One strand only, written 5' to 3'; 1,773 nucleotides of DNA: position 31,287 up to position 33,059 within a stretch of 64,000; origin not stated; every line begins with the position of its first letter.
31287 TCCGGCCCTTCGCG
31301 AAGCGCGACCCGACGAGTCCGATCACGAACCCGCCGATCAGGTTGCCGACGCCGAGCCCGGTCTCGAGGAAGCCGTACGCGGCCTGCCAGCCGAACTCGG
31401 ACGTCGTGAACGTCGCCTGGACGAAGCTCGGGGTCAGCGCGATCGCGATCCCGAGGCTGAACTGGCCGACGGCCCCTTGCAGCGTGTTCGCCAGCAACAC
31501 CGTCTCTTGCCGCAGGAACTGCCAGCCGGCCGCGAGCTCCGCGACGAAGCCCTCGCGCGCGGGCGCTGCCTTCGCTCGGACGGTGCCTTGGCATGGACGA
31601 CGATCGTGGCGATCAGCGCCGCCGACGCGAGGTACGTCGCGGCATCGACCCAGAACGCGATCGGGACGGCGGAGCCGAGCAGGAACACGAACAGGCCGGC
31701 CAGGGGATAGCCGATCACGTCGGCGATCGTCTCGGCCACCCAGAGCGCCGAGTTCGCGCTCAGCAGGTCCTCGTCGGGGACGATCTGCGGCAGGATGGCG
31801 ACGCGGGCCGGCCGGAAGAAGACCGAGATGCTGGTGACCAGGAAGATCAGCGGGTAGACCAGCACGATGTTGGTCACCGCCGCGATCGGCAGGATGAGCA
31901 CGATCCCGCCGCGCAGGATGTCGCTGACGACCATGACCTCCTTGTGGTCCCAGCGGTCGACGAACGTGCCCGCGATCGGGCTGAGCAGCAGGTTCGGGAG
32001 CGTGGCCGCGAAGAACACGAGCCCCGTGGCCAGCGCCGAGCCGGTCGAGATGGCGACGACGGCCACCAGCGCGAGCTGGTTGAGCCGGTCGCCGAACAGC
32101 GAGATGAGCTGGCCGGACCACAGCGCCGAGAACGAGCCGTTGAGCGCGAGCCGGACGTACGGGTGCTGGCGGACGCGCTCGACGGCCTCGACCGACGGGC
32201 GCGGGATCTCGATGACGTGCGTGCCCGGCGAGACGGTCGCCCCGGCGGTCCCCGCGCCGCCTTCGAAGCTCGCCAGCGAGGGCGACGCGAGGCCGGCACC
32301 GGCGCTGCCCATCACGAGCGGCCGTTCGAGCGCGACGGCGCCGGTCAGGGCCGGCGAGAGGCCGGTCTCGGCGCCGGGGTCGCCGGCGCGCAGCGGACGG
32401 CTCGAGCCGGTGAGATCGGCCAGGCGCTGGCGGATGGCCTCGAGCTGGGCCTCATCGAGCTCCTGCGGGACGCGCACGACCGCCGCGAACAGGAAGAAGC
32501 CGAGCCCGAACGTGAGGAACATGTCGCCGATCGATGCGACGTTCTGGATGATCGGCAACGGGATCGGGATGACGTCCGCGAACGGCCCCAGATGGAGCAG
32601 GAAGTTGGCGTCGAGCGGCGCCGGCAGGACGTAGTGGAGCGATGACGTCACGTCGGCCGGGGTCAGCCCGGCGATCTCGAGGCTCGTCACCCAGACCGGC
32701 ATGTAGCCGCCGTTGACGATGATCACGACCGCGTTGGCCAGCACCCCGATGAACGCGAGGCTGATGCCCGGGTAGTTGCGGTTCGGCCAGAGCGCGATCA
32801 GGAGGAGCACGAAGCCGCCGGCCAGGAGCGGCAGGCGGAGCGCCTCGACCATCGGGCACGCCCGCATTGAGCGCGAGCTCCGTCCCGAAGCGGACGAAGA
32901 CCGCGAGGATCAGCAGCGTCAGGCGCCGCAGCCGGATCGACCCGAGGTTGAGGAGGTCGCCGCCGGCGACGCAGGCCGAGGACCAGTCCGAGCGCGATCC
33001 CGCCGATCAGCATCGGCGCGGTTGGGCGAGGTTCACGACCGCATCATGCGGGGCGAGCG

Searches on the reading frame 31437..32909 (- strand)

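Call 59: search_protein_families(library=pfam, max_evalue=0.0001, proteins=[window:31437-32909:-])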
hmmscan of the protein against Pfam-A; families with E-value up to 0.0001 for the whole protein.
window:31437-32909:- (491 aa): 3 families
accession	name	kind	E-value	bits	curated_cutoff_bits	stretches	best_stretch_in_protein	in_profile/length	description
PF17248.7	DUF5317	-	8.3e-19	68.5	25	1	31-140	41-150/151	Family of unknown function (DUF5317)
PF07690.21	MFS_1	-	7.1e-16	58.5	33.4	1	263-453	1-187/347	Major Facilitator Superfamily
PF05977.19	MFS_3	-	8.5e-14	51.3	27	1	258-441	10-194/524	Transmembrane secretion effector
